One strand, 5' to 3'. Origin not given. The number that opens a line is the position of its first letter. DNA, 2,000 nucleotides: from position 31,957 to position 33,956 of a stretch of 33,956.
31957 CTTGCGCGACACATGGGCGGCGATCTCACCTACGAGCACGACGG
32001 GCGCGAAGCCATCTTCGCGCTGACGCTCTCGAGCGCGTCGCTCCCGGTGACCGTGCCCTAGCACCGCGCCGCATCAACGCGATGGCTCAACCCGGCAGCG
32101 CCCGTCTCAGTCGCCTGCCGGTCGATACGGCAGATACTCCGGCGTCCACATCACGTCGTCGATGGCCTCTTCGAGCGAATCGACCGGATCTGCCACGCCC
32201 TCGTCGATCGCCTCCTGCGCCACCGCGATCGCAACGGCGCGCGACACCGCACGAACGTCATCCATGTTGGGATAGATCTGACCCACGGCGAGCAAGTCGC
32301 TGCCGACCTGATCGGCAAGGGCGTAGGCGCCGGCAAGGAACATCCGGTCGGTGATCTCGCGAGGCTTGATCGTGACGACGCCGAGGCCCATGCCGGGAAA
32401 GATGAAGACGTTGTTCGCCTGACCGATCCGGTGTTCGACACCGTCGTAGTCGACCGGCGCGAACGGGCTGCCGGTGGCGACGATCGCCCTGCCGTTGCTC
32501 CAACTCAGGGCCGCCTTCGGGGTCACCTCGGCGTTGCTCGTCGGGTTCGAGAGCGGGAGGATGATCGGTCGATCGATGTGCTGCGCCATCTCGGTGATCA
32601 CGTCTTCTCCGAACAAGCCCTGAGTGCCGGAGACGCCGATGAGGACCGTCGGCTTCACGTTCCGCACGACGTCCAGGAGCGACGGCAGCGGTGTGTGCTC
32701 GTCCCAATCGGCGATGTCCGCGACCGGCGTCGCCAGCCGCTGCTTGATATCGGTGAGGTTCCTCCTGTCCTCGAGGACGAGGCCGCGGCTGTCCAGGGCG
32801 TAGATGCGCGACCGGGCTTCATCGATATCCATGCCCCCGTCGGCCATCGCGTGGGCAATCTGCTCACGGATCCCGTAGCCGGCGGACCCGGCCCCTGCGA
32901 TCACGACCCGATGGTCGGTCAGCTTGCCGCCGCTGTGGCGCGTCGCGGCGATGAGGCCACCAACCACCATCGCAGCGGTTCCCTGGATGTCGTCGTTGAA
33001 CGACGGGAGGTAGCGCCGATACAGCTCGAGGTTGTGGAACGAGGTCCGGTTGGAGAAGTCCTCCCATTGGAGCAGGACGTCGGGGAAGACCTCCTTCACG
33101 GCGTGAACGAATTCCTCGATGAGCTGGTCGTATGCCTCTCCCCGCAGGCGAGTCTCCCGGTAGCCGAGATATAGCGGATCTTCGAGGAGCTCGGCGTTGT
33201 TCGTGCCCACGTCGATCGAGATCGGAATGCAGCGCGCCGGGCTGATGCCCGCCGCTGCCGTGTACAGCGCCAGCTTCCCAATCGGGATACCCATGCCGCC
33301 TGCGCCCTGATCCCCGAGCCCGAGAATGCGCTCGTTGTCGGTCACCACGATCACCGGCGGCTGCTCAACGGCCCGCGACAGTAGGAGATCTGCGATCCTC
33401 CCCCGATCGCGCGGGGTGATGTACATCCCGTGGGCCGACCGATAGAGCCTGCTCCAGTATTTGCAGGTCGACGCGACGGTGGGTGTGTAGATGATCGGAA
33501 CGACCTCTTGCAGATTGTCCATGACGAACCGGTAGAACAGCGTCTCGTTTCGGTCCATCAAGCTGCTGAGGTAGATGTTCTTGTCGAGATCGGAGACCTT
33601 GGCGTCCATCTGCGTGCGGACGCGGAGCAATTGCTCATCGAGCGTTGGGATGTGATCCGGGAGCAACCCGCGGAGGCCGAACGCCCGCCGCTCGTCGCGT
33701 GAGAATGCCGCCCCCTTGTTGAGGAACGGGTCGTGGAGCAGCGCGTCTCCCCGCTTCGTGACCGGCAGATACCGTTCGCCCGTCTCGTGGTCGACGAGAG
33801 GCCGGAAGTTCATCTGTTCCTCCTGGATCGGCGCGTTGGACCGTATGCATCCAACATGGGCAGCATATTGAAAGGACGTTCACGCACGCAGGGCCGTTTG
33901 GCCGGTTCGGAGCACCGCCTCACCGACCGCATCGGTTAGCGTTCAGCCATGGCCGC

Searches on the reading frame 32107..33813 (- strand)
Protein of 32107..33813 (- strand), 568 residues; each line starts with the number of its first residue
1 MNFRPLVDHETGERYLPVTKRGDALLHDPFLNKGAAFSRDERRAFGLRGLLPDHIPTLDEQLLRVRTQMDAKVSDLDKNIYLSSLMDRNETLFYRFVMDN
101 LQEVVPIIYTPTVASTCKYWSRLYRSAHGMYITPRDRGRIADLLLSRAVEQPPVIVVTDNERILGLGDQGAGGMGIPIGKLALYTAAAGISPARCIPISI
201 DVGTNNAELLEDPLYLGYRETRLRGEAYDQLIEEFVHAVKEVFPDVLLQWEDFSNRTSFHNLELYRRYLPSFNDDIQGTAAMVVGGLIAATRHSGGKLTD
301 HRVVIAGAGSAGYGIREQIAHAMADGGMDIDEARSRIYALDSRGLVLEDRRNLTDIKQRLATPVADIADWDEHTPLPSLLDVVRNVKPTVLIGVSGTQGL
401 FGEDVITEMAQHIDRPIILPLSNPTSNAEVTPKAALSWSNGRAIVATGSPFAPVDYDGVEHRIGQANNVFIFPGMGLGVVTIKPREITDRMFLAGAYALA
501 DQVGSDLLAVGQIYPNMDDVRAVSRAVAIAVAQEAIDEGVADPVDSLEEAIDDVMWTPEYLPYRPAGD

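Call 41: search_protein_families(library=pfam, proteins=[window:32107-33813:-], max_evalue=0.0001)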
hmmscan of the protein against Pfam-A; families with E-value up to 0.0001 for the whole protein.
window:32107-33813:- (568 aa): 2 families
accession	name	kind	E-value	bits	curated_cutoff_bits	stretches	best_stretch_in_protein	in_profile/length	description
PF03949.21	Malic_M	-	1.1e-94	316.9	23.5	1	276-536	1-258/258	Malic enzyme, NAD binding domain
PF00390.24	malic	-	6e-67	225.4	23.1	1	87-266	2-182/182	Malic enzyme, N-terminal domain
